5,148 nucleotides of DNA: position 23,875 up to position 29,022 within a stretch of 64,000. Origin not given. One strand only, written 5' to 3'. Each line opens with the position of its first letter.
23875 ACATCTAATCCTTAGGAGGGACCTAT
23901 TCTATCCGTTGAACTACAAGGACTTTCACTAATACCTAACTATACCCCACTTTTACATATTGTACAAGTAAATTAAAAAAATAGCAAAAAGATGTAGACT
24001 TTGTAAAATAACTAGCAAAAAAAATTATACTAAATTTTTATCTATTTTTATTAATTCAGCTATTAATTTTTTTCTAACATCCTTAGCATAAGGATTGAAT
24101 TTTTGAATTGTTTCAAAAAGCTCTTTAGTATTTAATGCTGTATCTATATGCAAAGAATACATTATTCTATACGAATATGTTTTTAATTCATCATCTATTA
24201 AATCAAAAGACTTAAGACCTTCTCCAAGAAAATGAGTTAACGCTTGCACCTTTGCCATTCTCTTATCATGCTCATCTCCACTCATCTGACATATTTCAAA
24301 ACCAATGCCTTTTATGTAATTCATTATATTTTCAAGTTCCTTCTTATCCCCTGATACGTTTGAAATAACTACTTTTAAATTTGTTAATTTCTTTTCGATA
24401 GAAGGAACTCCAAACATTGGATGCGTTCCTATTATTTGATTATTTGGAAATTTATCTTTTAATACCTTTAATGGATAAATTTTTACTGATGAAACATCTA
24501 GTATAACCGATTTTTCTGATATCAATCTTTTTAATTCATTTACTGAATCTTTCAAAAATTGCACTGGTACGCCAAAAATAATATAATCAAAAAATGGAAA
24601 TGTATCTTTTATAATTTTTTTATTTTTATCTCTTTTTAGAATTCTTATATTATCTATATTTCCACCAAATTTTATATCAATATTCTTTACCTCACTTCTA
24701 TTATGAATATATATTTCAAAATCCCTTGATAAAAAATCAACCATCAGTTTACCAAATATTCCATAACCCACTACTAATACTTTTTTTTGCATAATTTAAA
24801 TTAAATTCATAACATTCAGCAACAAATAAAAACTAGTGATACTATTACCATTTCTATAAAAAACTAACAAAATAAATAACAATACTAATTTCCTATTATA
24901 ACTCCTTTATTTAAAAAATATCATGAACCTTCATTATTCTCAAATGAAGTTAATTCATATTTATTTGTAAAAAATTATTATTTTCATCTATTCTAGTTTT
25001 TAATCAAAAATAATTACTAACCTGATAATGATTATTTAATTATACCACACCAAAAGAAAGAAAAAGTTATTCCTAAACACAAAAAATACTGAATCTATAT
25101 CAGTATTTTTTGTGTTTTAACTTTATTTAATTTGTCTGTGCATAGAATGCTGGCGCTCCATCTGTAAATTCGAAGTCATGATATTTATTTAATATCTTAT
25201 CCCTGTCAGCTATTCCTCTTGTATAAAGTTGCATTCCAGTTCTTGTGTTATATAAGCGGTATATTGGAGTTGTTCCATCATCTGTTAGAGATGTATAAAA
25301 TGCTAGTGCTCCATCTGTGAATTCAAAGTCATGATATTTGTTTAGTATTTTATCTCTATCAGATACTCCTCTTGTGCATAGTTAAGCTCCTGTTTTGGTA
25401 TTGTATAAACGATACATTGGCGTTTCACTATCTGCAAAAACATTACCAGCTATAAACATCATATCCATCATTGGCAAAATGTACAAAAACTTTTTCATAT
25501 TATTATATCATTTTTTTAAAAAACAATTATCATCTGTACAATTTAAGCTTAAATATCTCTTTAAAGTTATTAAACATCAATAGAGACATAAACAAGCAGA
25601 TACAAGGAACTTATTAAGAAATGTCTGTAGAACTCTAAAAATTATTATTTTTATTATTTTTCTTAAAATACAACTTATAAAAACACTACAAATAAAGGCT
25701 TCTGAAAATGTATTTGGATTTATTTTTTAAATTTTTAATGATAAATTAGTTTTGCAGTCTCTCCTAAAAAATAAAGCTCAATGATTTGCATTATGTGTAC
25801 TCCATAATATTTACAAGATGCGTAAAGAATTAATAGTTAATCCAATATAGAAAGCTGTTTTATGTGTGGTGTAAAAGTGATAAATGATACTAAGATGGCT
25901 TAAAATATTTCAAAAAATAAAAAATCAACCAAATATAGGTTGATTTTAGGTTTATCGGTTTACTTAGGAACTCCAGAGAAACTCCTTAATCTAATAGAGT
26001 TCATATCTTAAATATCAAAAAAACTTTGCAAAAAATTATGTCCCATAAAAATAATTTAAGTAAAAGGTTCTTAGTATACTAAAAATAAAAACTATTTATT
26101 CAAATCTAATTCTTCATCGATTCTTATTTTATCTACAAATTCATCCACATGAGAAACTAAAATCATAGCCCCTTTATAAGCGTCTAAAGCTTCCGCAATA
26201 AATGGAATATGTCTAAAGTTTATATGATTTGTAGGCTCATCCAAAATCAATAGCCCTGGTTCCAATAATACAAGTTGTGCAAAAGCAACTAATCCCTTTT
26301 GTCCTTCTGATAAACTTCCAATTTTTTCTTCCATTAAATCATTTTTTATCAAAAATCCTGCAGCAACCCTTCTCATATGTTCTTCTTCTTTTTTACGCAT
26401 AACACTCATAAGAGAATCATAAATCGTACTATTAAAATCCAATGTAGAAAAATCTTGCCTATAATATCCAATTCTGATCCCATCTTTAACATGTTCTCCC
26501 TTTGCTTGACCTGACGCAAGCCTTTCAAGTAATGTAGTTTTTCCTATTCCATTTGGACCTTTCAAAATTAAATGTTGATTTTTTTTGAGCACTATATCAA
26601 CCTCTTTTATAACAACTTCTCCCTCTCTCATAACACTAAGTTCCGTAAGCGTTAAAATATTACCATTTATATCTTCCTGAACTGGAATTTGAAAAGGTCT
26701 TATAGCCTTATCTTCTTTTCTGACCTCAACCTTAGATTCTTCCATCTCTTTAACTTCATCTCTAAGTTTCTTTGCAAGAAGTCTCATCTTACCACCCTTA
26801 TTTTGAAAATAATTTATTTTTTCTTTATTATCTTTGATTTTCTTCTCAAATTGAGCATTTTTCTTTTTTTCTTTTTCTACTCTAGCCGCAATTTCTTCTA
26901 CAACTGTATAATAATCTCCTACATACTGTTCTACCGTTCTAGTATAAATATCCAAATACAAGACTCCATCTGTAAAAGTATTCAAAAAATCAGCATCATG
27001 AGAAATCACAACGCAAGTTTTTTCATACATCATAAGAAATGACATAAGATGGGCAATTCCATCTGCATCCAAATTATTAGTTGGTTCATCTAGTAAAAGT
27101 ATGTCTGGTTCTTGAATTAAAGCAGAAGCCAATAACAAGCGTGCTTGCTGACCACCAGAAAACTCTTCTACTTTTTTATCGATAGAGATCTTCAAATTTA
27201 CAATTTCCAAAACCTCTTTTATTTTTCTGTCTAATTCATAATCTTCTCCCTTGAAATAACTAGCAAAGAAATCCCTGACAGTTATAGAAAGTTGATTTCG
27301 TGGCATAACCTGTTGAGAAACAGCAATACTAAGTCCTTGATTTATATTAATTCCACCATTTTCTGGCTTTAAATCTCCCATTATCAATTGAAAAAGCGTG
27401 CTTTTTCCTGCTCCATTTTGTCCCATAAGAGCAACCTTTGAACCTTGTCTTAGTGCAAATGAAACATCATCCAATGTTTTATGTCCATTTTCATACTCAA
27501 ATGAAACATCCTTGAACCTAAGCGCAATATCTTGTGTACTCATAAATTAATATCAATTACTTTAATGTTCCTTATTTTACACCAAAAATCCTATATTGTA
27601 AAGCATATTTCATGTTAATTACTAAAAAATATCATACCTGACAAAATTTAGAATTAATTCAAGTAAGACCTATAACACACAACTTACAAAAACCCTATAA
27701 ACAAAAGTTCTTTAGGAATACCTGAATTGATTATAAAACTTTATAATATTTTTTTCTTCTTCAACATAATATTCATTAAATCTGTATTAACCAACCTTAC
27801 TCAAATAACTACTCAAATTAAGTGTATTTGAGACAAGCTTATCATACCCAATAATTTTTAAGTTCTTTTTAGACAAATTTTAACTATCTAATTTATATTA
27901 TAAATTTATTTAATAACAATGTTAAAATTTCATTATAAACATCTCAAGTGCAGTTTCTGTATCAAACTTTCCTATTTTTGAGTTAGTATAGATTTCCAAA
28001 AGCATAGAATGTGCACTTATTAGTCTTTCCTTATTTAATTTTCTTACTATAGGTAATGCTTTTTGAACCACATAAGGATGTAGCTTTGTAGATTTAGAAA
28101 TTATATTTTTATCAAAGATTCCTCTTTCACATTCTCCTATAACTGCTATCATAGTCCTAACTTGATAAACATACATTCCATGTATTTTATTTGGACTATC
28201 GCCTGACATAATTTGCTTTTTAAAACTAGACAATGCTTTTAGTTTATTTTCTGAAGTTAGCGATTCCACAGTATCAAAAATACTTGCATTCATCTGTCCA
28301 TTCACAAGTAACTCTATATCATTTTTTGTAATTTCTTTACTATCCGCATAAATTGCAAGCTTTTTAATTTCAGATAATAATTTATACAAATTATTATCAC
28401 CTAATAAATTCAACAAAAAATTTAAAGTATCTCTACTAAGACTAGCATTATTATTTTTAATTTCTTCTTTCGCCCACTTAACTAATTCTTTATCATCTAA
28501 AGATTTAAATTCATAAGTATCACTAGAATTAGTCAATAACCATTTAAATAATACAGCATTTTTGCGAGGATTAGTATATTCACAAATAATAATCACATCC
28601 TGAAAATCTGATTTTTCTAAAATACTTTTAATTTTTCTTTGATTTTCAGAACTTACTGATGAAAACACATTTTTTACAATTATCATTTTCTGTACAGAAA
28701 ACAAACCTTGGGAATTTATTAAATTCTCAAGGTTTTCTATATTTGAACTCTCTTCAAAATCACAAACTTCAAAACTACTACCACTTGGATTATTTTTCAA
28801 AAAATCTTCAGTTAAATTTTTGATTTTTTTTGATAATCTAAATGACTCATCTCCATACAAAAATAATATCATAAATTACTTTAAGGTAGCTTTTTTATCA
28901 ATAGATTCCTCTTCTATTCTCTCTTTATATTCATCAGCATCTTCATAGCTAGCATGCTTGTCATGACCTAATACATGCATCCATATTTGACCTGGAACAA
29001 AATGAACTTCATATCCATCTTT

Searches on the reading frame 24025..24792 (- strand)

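Call 49: search_protein_families(library=pfam, proteins=[window:24025-24792:-], max_evalue=0.00001)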
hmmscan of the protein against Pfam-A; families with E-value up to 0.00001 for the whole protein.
window:24025-24792:- (255 aa): 1 family
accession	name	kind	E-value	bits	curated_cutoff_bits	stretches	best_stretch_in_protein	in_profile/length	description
PF02153.23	PDH_N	-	3.6e-14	53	26.5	1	68-166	46-151/154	Prephenate dehydrogenase, nucleotide-binding domain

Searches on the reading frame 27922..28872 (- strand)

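Call 49: search_protein_families(library=pfam, proteins=[window:27922-28872:-], max_evalue=0.00001)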
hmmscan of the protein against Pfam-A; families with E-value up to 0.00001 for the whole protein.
window:27922-28872:- (316 aa): 2 families
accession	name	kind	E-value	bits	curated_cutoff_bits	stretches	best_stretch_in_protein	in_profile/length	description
PF21694.2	DNA_pol3_delta_C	-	8e-19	68.3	27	1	196-316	2-121/121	DNA polymerase III delta subunit, C-terminal domain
PF06144.19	DNA_pol3_delta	-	1.2e-07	32.2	21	1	4-115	2-117/124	DNA polymerase III, delta subunit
